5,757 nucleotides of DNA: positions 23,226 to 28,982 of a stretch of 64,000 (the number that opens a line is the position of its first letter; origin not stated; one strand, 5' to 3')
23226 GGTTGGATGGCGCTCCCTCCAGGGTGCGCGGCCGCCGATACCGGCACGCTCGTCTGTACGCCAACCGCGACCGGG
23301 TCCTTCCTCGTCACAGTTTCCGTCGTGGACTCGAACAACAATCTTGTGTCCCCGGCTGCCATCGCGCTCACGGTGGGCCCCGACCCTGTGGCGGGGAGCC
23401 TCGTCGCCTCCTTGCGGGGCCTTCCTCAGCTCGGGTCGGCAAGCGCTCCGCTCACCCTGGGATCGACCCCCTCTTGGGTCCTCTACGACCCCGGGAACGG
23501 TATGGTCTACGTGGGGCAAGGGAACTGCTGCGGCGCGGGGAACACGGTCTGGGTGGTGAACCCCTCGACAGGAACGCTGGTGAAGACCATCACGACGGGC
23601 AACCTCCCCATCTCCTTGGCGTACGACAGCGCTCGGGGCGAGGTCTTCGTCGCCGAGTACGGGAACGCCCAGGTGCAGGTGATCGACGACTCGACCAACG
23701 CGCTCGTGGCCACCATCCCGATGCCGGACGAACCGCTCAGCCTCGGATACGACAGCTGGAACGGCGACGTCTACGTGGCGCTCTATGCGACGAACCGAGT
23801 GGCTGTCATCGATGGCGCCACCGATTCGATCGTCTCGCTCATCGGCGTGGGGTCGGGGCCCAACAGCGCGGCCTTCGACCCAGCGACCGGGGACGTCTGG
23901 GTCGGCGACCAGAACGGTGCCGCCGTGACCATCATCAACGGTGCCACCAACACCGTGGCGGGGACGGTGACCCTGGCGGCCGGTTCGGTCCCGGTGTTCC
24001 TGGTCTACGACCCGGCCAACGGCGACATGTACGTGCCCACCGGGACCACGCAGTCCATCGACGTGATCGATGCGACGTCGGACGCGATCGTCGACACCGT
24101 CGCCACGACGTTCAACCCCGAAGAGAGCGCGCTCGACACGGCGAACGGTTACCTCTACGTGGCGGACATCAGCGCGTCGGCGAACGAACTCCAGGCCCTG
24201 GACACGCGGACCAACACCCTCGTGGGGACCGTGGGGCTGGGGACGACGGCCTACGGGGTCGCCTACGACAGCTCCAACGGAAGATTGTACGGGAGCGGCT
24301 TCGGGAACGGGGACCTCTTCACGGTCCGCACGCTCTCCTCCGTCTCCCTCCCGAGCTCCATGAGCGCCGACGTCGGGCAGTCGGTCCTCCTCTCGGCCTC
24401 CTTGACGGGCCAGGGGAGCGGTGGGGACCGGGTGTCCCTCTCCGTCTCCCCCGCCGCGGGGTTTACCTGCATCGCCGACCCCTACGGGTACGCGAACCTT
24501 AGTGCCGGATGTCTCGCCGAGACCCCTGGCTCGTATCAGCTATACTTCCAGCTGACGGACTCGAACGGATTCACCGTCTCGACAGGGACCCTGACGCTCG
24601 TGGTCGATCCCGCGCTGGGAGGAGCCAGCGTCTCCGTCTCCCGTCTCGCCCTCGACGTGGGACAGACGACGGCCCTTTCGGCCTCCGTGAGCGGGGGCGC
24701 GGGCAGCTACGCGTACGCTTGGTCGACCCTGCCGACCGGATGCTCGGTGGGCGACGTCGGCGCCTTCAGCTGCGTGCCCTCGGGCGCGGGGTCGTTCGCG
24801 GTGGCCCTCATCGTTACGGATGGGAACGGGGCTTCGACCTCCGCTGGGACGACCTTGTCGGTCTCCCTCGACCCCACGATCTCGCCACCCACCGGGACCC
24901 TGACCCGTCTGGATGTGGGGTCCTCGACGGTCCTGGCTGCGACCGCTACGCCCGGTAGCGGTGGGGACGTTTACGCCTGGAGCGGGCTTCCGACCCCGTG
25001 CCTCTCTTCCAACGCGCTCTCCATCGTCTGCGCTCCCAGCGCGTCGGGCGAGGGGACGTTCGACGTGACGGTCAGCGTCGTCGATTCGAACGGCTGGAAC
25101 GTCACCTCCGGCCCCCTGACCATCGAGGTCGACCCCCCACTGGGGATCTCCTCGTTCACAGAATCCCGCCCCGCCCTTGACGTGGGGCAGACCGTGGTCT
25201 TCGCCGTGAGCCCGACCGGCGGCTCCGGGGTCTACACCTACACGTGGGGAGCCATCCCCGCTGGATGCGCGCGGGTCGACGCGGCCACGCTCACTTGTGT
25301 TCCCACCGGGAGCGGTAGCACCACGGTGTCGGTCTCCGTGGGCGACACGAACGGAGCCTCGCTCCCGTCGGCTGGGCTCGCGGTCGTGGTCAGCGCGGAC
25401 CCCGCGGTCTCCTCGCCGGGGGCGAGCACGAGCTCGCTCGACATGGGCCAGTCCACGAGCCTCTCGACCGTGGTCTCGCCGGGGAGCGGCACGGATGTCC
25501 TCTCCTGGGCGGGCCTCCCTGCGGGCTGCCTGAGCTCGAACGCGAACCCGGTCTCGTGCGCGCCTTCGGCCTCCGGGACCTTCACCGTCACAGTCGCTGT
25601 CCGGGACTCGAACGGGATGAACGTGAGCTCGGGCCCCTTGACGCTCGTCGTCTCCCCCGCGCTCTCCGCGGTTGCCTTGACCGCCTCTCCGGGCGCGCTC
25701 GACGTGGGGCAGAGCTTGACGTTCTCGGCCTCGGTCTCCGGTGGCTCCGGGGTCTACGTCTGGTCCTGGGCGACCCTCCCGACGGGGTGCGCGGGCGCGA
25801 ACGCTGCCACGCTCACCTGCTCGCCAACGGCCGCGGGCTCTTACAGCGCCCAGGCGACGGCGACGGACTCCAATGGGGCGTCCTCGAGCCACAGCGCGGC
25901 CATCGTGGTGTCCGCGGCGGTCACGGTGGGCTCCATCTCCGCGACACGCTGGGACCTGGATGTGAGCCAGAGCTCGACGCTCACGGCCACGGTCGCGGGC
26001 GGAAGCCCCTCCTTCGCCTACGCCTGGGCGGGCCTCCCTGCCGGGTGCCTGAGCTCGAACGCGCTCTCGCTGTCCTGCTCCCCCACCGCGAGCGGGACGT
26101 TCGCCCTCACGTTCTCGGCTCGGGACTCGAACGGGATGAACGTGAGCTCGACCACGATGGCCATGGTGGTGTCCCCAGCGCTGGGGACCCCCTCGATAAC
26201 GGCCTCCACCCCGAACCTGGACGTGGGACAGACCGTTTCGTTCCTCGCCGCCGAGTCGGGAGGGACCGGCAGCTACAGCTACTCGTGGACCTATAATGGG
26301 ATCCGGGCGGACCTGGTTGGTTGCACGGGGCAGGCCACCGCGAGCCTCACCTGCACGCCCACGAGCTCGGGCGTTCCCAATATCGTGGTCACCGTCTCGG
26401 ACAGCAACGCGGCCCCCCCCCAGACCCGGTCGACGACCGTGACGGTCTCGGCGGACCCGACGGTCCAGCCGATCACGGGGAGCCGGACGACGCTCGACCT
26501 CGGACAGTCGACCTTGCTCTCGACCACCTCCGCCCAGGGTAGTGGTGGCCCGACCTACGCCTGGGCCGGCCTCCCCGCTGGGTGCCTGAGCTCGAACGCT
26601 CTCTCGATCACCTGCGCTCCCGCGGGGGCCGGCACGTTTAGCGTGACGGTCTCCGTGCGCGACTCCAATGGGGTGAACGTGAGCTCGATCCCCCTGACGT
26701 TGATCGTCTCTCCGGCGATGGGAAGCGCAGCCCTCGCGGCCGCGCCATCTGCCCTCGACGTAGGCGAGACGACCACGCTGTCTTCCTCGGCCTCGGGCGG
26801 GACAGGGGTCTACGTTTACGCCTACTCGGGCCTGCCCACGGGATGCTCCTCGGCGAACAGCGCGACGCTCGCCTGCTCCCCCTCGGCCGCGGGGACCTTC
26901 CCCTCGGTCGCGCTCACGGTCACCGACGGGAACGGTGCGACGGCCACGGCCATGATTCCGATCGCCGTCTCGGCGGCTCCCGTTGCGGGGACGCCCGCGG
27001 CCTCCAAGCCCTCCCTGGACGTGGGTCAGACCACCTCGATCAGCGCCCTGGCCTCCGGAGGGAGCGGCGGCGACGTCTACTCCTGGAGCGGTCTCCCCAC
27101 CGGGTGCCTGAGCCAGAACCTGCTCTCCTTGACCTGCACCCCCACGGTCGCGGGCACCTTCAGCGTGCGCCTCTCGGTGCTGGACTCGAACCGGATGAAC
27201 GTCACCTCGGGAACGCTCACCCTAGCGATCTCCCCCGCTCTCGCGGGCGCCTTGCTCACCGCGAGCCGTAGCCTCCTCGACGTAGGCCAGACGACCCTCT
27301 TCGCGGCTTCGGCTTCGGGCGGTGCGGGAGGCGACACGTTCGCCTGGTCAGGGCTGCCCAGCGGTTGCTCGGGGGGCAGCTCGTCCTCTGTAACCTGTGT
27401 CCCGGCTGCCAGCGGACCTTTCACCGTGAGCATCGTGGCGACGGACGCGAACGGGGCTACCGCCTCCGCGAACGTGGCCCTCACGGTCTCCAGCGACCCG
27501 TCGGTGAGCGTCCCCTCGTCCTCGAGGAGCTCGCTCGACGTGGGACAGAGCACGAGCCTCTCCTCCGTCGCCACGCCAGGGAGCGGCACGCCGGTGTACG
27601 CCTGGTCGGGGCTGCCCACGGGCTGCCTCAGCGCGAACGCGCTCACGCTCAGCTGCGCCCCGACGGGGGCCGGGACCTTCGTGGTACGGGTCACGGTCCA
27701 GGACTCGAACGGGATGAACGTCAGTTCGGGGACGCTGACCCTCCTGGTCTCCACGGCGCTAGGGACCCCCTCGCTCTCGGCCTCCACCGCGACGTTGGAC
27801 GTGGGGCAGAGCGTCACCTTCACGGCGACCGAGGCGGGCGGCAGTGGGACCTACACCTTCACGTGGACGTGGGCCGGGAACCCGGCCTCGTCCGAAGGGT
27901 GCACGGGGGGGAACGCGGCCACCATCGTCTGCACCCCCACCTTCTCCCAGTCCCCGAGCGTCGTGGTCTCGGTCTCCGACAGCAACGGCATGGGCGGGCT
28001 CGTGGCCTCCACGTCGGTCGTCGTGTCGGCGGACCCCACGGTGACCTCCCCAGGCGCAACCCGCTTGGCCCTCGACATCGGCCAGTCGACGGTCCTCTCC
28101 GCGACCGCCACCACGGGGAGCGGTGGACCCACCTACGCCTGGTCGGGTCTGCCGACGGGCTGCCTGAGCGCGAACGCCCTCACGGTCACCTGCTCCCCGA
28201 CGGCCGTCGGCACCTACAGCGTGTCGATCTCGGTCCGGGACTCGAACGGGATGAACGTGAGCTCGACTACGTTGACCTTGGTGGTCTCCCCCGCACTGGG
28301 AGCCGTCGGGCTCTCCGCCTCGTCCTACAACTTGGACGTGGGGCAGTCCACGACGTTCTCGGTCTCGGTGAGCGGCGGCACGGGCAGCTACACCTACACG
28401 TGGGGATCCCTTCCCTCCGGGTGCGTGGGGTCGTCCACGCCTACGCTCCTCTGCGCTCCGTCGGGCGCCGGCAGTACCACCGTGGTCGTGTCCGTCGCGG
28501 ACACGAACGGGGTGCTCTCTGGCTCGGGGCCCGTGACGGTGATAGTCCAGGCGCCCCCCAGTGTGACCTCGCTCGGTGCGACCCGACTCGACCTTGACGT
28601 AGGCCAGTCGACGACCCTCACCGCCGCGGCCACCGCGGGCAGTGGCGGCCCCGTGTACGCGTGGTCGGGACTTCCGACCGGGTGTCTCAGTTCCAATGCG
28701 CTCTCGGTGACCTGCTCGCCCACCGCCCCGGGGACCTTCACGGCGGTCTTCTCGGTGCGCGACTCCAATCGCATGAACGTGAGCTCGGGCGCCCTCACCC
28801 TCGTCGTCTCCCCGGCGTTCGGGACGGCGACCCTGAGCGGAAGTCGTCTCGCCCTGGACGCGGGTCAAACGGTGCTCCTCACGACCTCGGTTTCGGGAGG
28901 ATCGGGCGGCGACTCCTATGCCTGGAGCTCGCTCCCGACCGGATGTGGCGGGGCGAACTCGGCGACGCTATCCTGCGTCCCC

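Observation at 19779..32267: A 4162-aa membrane-anchored mosaic surface protein combining 10 Kelch blades, an embedded YVTN propeller and about 34 Ig-like domains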

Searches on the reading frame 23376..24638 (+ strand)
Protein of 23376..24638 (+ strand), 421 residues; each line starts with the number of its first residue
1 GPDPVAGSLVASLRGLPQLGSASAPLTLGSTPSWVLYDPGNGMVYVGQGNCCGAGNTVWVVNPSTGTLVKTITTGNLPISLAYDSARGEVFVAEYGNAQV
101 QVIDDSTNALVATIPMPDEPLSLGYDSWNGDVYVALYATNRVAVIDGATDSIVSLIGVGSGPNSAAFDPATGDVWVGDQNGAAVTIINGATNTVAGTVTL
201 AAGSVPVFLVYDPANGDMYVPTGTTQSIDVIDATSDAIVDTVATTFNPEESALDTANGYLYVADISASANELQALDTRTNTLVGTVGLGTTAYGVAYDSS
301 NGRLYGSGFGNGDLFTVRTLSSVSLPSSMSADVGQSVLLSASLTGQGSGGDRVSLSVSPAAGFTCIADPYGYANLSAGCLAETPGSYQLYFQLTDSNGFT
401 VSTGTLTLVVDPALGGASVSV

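Call 61: search_solved_structures(query=window:23376-24638:+, max_evalue=0.001, show_alignments=1)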
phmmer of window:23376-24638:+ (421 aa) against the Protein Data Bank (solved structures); distinct sequences matched with E-value up to 0.001: 9.
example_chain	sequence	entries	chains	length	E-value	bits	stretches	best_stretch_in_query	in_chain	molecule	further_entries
1l0q_A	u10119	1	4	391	8.3e-26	94.2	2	91-305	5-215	Surface layer protein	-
7zqg_A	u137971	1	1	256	1e-07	34.6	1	69-182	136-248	Pizza6-KSH-TSH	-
7zq2_A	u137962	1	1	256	1.2e-07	34.3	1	69-182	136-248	Pizza6-RSH-TSH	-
8em4_A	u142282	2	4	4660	2.1e-07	33.6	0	143-402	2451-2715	Low-density lipoprotein receptor-related protein 2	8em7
7zcj_A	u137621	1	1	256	3.3e-07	32.9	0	69-182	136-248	Pizza6-TNH-TSH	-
6f0s_A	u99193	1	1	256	3.6e-07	32.8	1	70-313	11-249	Pizza6-SYW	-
6i37_A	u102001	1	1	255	4.2e-07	32.6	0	74-193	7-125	nv1Pizza6-AYW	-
3vgz_A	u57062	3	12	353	4.6e-07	32.4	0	79-169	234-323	Uncharacterized protein YncE | PQQ-dependent catabolism-associated beta-propeller protein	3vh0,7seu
6i38_A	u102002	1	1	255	4.7e-07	32.4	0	69-193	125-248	nv2Pizza6-AYW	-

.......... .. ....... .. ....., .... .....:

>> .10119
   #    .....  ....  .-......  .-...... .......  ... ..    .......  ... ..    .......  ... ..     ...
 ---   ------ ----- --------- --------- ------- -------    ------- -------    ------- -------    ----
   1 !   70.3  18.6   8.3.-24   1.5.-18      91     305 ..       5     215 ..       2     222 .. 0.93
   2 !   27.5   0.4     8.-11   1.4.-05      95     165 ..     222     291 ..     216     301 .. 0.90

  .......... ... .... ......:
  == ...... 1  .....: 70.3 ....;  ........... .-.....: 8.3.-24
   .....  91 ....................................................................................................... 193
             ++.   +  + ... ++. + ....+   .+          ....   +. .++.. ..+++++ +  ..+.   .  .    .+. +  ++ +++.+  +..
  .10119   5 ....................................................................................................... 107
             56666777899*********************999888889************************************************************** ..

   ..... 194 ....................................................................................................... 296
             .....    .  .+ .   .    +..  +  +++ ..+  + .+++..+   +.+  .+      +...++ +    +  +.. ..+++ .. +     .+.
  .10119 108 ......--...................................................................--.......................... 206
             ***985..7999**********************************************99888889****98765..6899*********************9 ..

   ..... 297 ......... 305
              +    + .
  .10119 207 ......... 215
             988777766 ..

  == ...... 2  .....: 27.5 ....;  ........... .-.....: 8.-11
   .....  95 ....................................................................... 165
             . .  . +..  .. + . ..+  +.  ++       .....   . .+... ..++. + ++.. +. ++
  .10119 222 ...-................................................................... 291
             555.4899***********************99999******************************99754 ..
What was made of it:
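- On YVTN / YncE-type seven-bladed beta-propeller (TIGR02276 repeat; NF052280 YncE): PDB 1L0Q at E=8e-26 and YncE 3VGZ at E=5e-7 (call 61).
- Closest known: Methanosarcina mazei surface layer protein. Same: It is sequence-homologous to aa ~1290-1505 of this protein (E=8e-26; call 61).
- YVTN homologous to M. mazei surface layer protein 1L0Q (call 61). The closest solved homologue is called a surface-layer protein, not an adhesin (call 61). The best solved homologue of the YVTN module is annotated as a surface layer protein (1L0Q; call 61).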

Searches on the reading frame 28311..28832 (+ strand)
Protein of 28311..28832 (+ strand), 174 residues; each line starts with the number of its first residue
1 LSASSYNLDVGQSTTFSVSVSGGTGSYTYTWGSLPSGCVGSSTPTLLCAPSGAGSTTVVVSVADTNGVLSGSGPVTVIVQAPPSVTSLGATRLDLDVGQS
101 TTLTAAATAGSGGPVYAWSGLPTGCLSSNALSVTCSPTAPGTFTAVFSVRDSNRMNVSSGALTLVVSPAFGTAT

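Call 72: predict_structure(alignment_id=A3)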
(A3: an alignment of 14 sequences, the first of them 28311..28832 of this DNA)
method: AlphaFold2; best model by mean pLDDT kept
length: 174 residues; sequences in the alignment: 14
mean_pLDDT: 92.0   pTM: 0.71
mean pLDDT of the five models: 92.0, 91.9, 91.5, 91.3, 89.3
residues with pLDDT >= 90: 134; 70-90: 38; 50-70: 2; < 50: 0
segments of 3 or more residues with pLDDT < 50: none
pLDDT, mean of each block of 10 residues (from residue 1): 93 93 89 94 95 94 89 92 92 95 93 91 89 94 96 91 94 70
secondary structure, 60 per line:
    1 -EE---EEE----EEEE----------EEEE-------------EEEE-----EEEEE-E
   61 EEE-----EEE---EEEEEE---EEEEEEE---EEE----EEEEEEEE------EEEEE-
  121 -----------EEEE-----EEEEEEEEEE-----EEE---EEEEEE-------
elements in order: E7-9 E14-17 E28-31 E45-48 E54-58 E60-63 E69-71 E75-80 E84-90 E94-96 E101-108 E115-119 E132-135 E141-150 E156-158 E162-167

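Call 75: fold_search(model_id=the predicted structure, library=pdb)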
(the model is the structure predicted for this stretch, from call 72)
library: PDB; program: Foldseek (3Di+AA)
matches with E <= 10: 1930; with E <= 0.001: 139
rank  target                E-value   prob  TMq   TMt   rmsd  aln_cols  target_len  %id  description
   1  4m00_A                3.1e-08  1.00  0.48  0.20   7.2       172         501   24  Crystal structure of the ligand binding region of staphylococcal adhesion SraP (released 2014-06-18)
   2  4m03                  4.0e-08  1.00  0.48  0.51   6.8       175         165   22  C-terminal fragment(residues 576-751) of binding region of SraP (released 2014-06-18)
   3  4aq1_C                5.9e-06  1.00  0.32  0.13  12.3       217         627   11  Structure of the SbsB S-layer protein of Geobacillus stearothermophilus PV72p2 in complex with nanobody KB6 (released 2012-06-13)
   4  6u6t_B                7.7e-06  1.00  0.59  0.41   6.5       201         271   16  Neuronal growth regulator 1 (NEGR1) (released 2020-08-12)
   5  5uv6_B                8.1e-06  1.00  0.52  0.37   5.7       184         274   17  Crystal structure of human Opioid Binding Protein/Cell Adhesion Molecule Like (OPCML) (released 2018-03-21)
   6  6tqd_E                8.5e-06  1.00  0.45  0.41   6.9       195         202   15  D00-D0 domain of Intimin (released 2021-01-13)
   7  5vst_A                1.0e-05  1.00  0.48  0.44   6.7       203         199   15  Crystal structure of murine CEACAM1b (released 2017-05-24)
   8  6dld_C                1.2e-05  1.00  0.53  0.38   5.6       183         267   17  Crystal structure of IgLON5/NEGR1 heterodimer (released 2019-04-10)
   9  1nbq_B                1.3e-05  1.00  0.43  0.39   7.4       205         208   17  Crystal Structure of Human Junctional Adhesion Molecule Type 1 (released 2003-04-01)
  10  4aq1_A                1.4e-05  1.00  0.34  0.11  12.3       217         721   11  Structure of the SbsB S-layer protein of Geobacillus stearothermophilus PV72p2 in complex with nanobody KB6 (released 2012-06-13)
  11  9flw_A                1.5e-05  1.00  0.61  0.24   3.9       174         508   21  CryoEM structure of the fragment-6 (3571-4078) in the grappling hook protein A (GhpA) in the bacterium Aureispira sp.  (released 2024-10-16)
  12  9hcj_10               1.6e-05  1.00  0.43  0.06  11.4       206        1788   14  D. discoideum nuclear pore complex (released 2024-12-25)
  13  6u6t_A                1.7e-05  1.00  0.56  0.39   5.2       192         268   15  Neuronal growth regulator 1 (NEGR1) (released 2020-08-12)
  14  1nbq_A                1.8e-05  1.00  0.41  0.36   7.9       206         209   17  Crystal Structure of Human Junctional Adhesion Molecule Type 1 (released 2003-04-01)
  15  5n40                  1.8e-05  1.00  0.30  0.18  10.9       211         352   15  Structure of Yersinia pseudotuberculosis adhesin InvE (released 2017-04-12)
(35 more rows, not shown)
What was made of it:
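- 24345..31928 (+): Ig-like units 6-34 (aa 1523-4050). From unit 7 they form an alternating A/B two-unit super-repeat of about 174 aa. Of the 29 units in this stretch, 28 carry a conserved Cys pair (33 of all 34); unit 34 has none. The even-numbered units 8-30 (and unit 4, upstream of the propeller) carry a conserved N[VA][ST]S sequon at the same position. AF2 of units 21-22 gives pLDDT 92 (call 72), with Ig-like adhesin and S-layer fold matches (call 75).
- On PKD domain / Ig-like repeat proteins (PF00801, PF18911, PF22352): AF2 of a unit pair gives pLDDT 92, is all-beta, and has tandem Ig-like matches (calls 72, 75).
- Closest known: Bacterial giant Ig-repeat adhesins and filaments. Same: They are the structural neighbours of the modelled unit pair (call 75).
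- Checked: An AF2 model of one two-unit pair has pLDDT 92, is all-beta, and its Foldseek matches are tandem Ig-like adhesin and S-layer modules (calls 72, 75).
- Ig pair pLDDT 92, matching the SraP adhesin, SbsB S-layer protein, intimin, GhpA and SiiE (calls 72, 75). One of the fold matches of the Ig pair is the SbsB S-layer protein (call 75).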
